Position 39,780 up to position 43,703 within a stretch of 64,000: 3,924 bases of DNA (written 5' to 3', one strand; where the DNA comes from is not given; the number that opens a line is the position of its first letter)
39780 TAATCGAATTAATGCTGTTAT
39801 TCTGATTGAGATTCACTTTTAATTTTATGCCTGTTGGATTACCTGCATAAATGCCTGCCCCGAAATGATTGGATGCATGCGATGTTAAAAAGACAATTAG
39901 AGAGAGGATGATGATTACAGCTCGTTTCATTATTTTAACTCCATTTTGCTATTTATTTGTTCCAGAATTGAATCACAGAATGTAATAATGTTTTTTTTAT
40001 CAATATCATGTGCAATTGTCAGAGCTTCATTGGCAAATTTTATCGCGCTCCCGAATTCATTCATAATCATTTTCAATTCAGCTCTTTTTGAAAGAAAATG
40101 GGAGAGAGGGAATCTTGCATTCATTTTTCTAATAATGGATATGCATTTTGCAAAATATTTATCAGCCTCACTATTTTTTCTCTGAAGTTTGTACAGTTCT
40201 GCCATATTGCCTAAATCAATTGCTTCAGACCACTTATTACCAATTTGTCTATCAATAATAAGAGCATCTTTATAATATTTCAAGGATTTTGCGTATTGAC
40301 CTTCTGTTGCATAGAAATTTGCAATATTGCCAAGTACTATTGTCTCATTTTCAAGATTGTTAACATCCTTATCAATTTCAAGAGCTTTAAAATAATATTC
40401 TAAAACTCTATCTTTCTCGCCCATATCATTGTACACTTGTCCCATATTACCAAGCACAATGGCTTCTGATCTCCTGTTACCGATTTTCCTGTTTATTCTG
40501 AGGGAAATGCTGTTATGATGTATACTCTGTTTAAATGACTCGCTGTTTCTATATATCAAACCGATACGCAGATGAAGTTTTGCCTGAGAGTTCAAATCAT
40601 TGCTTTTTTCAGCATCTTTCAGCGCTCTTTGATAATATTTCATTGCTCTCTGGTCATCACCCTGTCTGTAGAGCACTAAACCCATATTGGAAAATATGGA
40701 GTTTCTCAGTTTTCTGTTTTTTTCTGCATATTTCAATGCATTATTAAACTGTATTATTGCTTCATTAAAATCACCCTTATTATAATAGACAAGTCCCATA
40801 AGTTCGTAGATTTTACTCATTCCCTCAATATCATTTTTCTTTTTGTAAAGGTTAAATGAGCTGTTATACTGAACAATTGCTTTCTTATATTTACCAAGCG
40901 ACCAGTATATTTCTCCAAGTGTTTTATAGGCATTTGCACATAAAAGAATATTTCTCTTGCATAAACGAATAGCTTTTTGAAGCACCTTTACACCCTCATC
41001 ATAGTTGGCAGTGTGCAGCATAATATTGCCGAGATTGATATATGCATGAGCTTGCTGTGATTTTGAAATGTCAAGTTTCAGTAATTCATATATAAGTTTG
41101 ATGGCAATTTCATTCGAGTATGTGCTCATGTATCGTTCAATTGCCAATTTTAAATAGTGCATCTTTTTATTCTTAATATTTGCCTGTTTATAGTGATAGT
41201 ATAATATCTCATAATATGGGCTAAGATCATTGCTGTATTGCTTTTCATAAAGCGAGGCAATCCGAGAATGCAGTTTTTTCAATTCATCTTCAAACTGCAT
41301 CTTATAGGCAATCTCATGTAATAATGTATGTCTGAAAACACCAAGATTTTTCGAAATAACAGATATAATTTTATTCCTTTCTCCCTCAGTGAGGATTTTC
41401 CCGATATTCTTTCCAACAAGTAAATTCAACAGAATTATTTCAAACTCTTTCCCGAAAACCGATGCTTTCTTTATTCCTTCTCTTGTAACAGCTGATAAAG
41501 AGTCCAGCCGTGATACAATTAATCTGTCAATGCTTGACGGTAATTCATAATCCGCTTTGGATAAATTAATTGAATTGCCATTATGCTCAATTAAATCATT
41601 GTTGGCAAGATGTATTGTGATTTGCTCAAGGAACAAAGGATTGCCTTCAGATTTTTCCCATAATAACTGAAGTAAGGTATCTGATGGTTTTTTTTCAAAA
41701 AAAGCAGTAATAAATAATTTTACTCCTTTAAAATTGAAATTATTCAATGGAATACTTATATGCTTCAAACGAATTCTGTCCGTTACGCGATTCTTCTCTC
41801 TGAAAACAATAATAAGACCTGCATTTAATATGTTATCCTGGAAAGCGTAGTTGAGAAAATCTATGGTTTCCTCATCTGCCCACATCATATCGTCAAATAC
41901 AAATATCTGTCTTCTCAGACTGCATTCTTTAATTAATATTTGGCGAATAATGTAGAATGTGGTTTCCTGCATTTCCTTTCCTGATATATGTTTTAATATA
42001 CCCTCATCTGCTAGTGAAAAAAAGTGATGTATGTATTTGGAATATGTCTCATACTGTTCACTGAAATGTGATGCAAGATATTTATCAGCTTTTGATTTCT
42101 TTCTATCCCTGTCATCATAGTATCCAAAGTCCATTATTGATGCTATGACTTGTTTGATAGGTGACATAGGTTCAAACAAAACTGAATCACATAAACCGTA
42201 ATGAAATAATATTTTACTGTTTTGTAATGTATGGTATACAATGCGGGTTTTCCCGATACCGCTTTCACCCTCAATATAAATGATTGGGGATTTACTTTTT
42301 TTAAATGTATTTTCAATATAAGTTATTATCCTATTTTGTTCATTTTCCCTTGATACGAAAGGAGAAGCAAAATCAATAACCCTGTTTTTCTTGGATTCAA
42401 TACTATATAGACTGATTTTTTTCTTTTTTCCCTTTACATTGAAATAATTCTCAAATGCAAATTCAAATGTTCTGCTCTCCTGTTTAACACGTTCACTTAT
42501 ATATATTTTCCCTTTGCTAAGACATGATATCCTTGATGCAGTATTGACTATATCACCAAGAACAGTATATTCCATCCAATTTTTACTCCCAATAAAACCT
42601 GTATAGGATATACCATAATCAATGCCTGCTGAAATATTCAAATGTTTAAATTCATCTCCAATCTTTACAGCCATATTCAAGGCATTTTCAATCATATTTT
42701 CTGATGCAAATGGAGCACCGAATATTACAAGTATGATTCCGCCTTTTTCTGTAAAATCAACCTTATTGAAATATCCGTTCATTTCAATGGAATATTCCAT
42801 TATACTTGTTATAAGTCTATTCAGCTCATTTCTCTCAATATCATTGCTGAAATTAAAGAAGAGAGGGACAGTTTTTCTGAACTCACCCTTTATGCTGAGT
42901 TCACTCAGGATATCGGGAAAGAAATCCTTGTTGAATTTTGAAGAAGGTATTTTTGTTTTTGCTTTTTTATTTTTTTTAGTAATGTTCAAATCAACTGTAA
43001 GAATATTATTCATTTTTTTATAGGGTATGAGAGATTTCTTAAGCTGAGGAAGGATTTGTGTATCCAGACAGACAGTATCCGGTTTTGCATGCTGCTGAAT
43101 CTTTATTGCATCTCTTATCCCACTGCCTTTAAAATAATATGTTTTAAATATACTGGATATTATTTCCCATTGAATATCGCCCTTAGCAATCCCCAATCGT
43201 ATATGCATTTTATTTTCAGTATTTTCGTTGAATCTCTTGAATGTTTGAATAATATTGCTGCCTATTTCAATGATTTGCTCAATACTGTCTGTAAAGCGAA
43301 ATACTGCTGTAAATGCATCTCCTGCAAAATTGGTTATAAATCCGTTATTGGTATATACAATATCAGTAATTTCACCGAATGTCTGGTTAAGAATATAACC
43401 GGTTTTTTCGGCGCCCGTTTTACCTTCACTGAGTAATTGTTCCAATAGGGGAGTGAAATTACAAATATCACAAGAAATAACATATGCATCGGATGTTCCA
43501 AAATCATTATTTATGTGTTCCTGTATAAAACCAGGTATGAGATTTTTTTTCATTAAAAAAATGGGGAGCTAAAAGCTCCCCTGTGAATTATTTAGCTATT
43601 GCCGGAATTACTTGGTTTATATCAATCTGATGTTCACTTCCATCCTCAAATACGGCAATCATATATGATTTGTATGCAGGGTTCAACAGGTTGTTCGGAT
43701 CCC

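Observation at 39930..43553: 1207-aa protein: complementary tandem cyclase domains (one composite active site) fused to a STAND NTPase and TPR array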

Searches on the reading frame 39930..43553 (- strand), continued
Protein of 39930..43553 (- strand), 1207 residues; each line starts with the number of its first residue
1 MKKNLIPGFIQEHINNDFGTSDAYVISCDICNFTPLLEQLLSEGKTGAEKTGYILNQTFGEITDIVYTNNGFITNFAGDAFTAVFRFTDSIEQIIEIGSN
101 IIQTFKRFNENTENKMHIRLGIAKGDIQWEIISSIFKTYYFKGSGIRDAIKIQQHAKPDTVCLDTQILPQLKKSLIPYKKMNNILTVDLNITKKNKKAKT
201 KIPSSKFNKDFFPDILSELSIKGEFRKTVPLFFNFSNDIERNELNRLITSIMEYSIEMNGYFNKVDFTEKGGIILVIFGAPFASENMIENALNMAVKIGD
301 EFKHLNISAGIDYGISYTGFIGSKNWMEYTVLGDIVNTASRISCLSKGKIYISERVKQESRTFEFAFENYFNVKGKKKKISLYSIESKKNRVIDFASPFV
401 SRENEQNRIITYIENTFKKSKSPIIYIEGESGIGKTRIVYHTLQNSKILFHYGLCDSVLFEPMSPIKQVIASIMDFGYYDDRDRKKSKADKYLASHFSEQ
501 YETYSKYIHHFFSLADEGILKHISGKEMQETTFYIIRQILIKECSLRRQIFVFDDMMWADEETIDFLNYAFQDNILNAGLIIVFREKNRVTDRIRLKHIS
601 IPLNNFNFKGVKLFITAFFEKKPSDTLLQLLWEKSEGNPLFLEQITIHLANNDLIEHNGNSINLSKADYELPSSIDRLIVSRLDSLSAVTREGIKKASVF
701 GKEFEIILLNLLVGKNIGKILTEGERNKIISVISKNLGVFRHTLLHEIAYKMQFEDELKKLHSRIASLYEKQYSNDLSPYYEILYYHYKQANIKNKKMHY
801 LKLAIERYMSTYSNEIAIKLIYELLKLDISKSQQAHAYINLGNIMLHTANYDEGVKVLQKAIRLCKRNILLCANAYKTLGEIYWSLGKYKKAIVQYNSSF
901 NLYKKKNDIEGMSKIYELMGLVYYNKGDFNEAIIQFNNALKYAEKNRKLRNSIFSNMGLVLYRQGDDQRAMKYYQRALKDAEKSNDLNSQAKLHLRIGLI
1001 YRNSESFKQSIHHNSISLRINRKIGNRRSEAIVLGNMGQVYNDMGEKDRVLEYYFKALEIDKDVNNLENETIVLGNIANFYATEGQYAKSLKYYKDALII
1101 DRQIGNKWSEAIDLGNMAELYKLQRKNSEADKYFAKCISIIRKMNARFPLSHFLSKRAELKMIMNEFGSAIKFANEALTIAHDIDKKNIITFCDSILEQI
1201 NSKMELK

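Call 65: list_cluster_members(proteins=[P0114, P0004, P0039, P0050])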
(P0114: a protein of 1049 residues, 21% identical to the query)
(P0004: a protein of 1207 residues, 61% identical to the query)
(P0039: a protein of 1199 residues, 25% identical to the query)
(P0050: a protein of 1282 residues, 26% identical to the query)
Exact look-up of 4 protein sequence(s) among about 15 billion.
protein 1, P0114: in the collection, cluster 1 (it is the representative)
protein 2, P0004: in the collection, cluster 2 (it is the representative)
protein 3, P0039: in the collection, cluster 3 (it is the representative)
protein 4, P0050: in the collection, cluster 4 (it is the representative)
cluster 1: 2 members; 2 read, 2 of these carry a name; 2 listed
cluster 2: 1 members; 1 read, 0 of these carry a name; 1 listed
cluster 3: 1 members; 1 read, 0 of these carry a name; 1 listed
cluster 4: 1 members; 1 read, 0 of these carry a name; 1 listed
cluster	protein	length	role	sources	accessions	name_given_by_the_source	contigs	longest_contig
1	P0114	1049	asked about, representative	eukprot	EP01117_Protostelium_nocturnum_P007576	TRINITY_DN2712_c0_g1_i3.p1 TRINITY_DN2712_c0_g1~~TRINITY_DN2712_c0_g1_i3.p1 ORF ...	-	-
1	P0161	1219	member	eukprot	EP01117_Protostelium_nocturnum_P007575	TRINITY_DN2712_c0_g1_i2.p1 TRINITY_DN2712_c0_g1~~TRINITY_DN2712_c0_g1_i2.p1 ORF ...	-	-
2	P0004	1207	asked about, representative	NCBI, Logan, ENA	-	-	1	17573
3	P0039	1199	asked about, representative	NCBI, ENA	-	-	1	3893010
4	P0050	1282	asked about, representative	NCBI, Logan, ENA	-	-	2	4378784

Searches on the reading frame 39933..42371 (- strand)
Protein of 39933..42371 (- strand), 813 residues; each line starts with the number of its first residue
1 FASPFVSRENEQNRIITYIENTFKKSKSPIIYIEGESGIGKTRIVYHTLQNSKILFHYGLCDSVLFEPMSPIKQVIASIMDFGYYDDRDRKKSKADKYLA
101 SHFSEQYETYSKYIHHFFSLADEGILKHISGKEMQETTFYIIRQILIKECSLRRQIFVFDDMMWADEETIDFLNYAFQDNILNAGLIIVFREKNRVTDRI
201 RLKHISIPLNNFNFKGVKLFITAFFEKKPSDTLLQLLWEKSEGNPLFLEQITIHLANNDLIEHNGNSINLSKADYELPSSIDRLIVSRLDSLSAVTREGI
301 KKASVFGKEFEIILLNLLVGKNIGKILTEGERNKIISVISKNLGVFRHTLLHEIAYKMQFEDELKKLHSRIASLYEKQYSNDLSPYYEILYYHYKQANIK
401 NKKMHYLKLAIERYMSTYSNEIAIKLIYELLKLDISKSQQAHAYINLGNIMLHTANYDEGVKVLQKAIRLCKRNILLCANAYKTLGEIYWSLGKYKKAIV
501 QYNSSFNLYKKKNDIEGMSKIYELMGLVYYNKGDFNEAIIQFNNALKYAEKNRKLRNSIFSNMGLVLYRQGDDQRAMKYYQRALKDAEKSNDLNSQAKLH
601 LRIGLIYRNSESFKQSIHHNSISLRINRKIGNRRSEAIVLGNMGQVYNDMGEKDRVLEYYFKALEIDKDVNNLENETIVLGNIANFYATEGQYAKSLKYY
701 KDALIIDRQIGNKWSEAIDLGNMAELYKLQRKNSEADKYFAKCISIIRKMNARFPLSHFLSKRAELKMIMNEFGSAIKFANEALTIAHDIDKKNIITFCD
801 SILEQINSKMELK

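Call 34: predict_structure(alignment_id=A2)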
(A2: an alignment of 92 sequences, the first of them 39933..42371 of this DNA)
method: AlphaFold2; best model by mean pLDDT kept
length: 813 residues; sequences in the alignment: 92
mean_pLDDT: 93.4   pTM: 0.87
mean pLDDT of the five models: 93.4, 93.3, 93.0, 92.7, 92.6
residues with pLDDT >= 90: 654; 70-90: 153; 50-70: 6; < 50: 0
segments of 3 or more residues with pLDDT < 50: none
pLDDT, mean of each block of 10 residues (from residue 1): 85 97 96 94 94 94 83 95 87 96 95 92 75 89 97 96 92 94 97 91 96 96 95 92 91 89 92 80 85 94 93 94 95 88 86 92 97 95 90 96 97 87 94 96 97 88 98 94 96 91 98 97 97 91 95 92 94 96 95 94 97 98 95 93 98 97 94 93 97 98 94 91 98 98 94 93 98 98 95 94 96 83
secondary structure, 60 per line:
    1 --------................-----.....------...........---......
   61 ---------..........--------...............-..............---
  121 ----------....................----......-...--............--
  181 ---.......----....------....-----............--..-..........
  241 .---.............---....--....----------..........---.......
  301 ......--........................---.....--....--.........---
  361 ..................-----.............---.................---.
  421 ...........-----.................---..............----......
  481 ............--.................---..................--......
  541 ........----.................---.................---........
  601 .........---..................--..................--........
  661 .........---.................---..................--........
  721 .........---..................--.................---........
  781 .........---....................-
elements in order (helices of 4 or more, strands of 3 or more residues): H9-24 E30-34 H41-51 E55-60 H70-79 H88-102 H104-117 H131-150 E155-160 H167-178 E184-190 H195-198 E205-208 H214-225 H231-241 H245-257 E261-264 E267-270 H281-290 H294-306 E309-311 H312-332 E336-340 E343-346 H349-357 H361-378 H384-396 H400-416 H420-431 H437-453 H457-470 H475-492 H495-511 H515-532 H535-548 H553-569 H573-589 H593-609 H613-630 H633-650 H653-669 H673-689 H693-710 H713-729 H733-750 H753-769 H773-789 H793-812

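Call 40: fold_search(model_id=the predicted structure, library=pdb)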
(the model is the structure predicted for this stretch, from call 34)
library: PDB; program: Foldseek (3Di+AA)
matches with E <= 10: 1832; with E <= 0.001: 550
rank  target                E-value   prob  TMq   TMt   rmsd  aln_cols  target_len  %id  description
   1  6mfv_A                8.8e-17  1.00  0.46  0.55  10.6       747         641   15  Crystal structure of the Signal Transduction ATPase with Numerous Domains (STAND) protein with a tetratricopeptide rep (released 2019-02-20)
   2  4a1s_A                3.4e-12  1.00  0.29  0.62   6.9       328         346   22  Crystallographic structure of the Pins:Insc complex (released 2012-03-28)
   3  4a1s_B                3.8e-12  1.00  0.29  0.63   7.0       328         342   22  Crystallographic structure of the Pins:Insc complex (released 2012-03-28)
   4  5a7d_H                4.1e-12  1.00  0.23  0.50  11.6       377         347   19  Tetrameric assembly of LGN with Inscuteable (released 2016-08-03)
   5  3sf4_A                4.3e-12  1.00  0.24  0.48  10.0       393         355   18  Crystal structure of the complex between the conserved cell polarity proteins Inscuteable and LGN (released 2011-11-23)
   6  6hc2_C                6.0e-12  1.00  0.26  0.51   8.9       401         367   17  Crystal structure of NuMA/LGN hetero-hexamers (released 2019-05-29)
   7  6hc2_A                7.0e-12  1.00  0.33  0.66   5.8       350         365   19  Crystal structure of NuMA/LGN hetero-hexamers (released 2019-05-29)
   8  3sf4_C                7.6e-12  1.00  0.24  0.49   9.7       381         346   18  Crystal structure of the complex between the conserved cell polarity proteins Inscuteable and LGN (released 2011-11-23)
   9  6hc2_S                7.9e-12  1.00  0.32  0.66   6.0       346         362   19  Crystal structure of NuMA/LGN hetero-hexamers (released 2019-05-29)
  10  3sf4_B                1.1e-11  1.00  0.30  0.64   7.0       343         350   20  Crystal structure of the complex between the conserved cell polarity proteins Inscuteable and LGN (released 2011-11-23)
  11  6hc2_E                1.2e-11  1.00  0.26  0.51   8.8       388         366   17  Crystal structure of NuMA/LGN hetero-hexamers (released 2019-05-29)
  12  5a7d_C                2.1e-11  1.00  0.27  0.58   8.9       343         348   22  Tetrameric assembly of LGN with Inscuteable (released 2016-08-03)
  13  5a7d_B                2.2e-11  1.00  0.27  0.57   8.5       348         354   22  Tetrameric assembly of LGN with Inscuteable (released 2016-08-03)
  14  5a7d_D                3.0e-11  1.00  0.29  0.61   7.5       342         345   18  Tetrameric assembly of LGN with Inscuteable (released 2016-08-03)
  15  5a7d_F                3.3e-11  1.00  0.19  0.38  13.1       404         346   16  Tetrameric assembly of LGN with Inscuteable (released 2016-08-03)
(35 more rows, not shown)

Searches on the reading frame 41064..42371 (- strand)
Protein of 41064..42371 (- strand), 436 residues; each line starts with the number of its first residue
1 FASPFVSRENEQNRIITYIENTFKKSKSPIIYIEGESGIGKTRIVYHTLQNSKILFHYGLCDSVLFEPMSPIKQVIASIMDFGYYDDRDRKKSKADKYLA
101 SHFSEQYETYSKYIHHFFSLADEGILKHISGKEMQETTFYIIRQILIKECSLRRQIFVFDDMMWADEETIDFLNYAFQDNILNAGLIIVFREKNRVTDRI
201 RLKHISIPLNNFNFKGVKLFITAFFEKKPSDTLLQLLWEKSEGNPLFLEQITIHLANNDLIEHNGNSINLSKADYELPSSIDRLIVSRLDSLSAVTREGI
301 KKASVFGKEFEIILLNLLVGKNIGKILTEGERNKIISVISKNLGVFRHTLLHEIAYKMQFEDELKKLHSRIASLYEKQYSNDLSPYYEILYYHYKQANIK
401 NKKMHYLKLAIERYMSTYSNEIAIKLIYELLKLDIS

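Call 55: search_protein_families(library=pfam, proteins=[window:41064-42371:-], max_evalue=0.01)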
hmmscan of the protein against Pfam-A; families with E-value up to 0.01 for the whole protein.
window:41064-42371:- (436 aa): 3 families
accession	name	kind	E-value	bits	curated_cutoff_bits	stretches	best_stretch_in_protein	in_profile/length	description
PF13191.12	AAA_16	-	1.1e-12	49.2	32.6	1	4-180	1-159/167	AAA ATPase domain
PF00931.28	NB-ARC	-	0.00036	20.3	23.5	1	23-260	13-210/248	NB-ARC domain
PF24883.2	NPHP3_N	-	0.0055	17.3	24.8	0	24-160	18-131/164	Nephrocystin 3, N-terminal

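Call 56: search_solved_structures(query=window:41064-42371:-, max_evalue=1, show_alignments=1)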
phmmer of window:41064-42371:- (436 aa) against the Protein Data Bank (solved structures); distinct sequences matched with E-value up to 1: 0.

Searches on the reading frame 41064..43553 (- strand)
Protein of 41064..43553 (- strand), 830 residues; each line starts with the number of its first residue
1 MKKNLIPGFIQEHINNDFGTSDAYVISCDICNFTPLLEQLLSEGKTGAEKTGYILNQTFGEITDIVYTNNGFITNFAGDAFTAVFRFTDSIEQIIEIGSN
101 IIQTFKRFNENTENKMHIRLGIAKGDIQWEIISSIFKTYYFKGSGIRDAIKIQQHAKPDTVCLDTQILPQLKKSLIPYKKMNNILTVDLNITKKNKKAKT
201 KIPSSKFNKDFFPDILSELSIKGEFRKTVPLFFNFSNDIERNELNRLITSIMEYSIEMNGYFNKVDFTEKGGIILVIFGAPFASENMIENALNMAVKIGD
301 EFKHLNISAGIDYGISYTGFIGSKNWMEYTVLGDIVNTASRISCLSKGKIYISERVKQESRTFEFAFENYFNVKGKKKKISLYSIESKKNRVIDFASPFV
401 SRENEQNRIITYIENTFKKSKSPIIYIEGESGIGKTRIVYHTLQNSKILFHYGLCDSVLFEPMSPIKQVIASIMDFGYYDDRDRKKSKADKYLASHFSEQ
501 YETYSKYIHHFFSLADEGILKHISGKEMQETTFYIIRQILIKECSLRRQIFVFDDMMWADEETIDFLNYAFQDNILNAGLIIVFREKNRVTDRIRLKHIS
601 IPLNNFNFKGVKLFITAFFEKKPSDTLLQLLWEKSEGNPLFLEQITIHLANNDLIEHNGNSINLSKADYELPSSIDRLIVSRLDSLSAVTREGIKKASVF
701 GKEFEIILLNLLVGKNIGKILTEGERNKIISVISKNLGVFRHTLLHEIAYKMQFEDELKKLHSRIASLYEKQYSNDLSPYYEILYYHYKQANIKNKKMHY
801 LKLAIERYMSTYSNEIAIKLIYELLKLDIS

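Call 70: search_dna_similar(query=window:41064-43553:-, collection=plasmids, mode=protein, max_evalue=1e-10, max_rows=12)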
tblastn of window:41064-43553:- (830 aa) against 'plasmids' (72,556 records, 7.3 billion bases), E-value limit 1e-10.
Records with a match: 94; places in all: 108; records where one place covers at least 80% of the query: 0.
Best place of each record, by identity: <60% 94.
By first word of the organism name: Rhizobium 29; Sinorhizobium 22; Cupriavidus 11; Burkholderia 8; Paraburkholderia 6; Ruegeria 3; Phyllobacterium 3; Microvirga 3; Caballeronia 3; Variovorax 2; and 4 more.
By predicted mobility (MOB-suite, as given by PLSDB): non-mobilizable 45; mobilizable 31; conjugative 18.
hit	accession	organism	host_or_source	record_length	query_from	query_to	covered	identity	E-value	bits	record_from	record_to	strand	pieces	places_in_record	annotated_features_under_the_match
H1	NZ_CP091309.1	Burkholderia pyrrocinia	-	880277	211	827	74%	24.3%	2e-23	115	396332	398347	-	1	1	adenylate/guanylate cyclase domain-containing protein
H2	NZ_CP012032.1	Leptospira borgpetersenii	Rattus,animal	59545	220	818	72%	23.7%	8e-34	148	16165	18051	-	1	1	adenylate/guanylate cyclase domain-containing protein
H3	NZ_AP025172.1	Cupriavidus sp. P-10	-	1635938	223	827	73%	22.9%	2e-26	124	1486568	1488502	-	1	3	none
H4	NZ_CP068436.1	Cupriavidus necator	heavy metal containmented soil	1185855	223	827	73%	22.6%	6e-23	113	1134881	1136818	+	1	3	none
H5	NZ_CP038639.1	Cupriavidus oxalaticus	whole organism,sewage sludge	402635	226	827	73%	22.8%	8e-23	112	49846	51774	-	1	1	adenylate/guanylate cyclase domain-containing protein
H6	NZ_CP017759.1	Cupriavidus necator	whole organism,soil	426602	223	827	73%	22.2%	3e-21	108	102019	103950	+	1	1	adenylate/guanylate cyclase domain-containing protein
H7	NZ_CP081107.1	Ruegeria sp. B32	-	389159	267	820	67%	23.5%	7e-19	100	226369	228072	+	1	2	adenylate/guanylate cyclase domain-containing protein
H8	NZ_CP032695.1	Rhizobium jaguaris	Calliandra grandiflora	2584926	228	807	70%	22.4%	2e-34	150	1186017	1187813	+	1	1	none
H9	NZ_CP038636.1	Cupriavidus oxalaticus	whole organism,sewage sludge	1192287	223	827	73%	21.1%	2e-28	131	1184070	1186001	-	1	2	none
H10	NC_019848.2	Sinorhizobium meliloti GR4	-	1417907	220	818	72%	21.2%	5e-21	107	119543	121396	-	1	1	record has no annotation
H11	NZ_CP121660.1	Sinorhizobium terangae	Desmanthus virgatus,cell culture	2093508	271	818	66%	22.9%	4e-20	104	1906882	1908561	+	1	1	none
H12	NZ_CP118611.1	Ensifer adhaerens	Pure isolate,Rhizosphere of Cyperus ...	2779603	224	826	73%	20.7%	8e-25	119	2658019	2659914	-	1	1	none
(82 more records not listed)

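Call 71: search_dna_similar(query=window:41064-43553:-, collection=phages, mode=protein, max_evalue=0.00001, max_rows=10)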
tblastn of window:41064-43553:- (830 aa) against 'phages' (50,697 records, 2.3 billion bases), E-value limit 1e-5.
No match.
